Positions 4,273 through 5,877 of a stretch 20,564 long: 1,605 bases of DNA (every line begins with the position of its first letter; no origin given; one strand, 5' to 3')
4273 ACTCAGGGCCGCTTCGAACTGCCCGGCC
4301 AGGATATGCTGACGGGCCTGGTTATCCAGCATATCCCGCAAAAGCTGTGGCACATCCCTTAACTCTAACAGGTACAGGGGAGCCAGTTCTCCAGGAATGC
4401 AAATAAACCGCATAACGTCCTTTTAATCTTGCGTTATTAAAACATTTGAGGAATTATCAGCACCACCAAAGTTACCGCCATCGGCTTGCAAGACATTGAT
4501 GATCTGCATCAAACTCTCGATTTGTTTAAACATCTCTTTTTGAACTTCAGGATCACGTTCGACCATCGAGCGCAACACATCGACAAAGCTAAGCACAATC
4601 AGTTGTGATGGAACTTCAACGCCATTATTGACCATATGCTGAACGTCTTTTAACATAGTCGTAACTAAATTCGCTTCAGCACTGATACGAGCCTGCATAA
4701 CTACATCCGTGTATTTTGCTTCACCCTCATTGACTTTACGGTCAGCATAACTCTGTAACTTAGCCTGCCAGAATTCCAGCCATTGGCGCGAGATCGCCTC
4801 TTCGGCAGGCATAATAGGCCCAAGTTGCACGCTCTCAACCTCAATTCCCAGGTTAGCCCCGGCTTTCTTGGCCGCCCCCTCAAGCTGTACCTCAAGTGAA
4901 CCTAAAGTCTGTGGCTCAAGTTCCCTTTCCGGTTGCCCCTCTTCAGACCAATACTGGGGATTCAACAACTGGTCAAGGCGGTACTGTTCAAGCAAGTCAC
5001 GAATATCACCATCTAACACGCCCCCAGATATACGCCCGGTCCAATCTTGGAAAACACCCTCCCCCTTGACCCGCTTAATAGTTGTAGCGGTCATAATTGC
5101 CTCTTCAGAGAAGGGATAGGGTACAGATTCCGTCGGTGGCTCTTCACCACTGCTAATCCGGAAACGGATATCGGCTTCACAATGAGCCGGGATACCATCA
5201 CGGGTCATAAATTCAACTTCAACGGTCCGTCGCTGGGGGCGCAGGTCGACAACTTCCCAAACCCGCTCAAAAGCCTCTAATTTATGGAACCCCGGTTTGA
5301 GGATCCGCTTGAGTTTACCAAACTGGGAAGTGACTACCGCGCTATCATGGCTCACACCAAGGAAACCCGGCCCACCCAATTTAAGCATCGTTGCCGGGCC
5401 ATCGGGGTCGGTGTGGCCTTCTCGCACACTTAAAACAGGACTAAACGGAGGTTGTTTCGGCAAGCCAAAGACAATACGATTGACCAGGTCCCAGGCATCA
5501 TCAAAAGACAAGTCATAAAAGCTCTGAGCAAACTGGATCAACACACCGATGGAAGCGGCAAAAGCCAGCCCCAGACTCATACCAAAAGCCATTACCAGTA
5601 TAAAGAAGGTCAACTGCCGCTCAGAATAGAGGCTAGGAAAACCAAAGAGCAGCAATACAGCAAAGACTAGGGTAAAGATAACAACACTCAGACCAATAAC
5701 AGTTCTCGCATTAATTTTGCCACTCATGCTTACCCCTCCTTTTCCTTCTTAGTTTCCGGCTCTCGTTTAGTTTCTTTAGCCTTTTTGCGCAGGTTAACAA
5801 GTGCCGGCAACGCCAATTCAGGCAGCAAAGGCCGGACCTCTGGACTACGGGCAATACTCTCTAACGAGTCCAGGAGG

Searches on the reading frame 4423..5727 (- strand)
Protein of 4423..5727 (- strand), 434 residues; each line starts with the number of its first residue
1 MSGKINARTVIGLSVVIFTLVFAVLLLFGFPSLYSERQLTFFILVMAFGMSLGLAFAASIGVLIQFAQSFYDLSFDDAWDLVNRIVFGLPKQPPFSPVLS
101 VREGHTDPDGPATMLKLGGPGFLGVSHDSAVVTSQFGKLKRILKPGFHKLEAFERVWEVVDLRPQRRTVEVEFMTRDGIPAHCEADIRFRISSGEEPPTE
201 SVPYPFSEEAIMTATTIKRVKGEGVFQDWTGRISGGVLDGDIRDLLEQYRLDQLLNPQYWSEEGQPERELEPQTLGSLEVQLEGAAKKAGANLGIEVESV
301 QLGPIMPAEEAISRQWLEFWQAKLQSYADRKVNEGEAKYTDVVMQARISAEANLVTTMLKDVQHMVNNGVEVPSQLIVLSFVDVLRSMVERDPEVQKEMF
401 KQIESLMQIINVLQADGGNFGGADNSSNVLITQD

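Call 4: search_protein_families(library=pfam, proteins=[window:4423-5727:-], max_evalue=1)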
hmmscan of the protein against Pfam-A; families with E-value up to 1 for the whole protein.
window:4423-5727:- (434 aa): 3 families
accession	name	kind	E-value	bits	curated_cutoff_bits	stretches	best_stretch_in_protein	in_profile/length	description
PF01145.31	Band_7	-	2.9e-12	47.4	23.6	1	130-314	9-154/176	SPFH domain / Band 7 family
PF22949.1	HRI2_3H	-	0.035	14.4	27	1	372-414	2-44/80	Heme-regulated eIF-2-alpha kinase, helical domain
PF06046.19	Sec6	-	0.12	11.4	29.7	1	292-373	185-267/537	Exocyst complex component Sec6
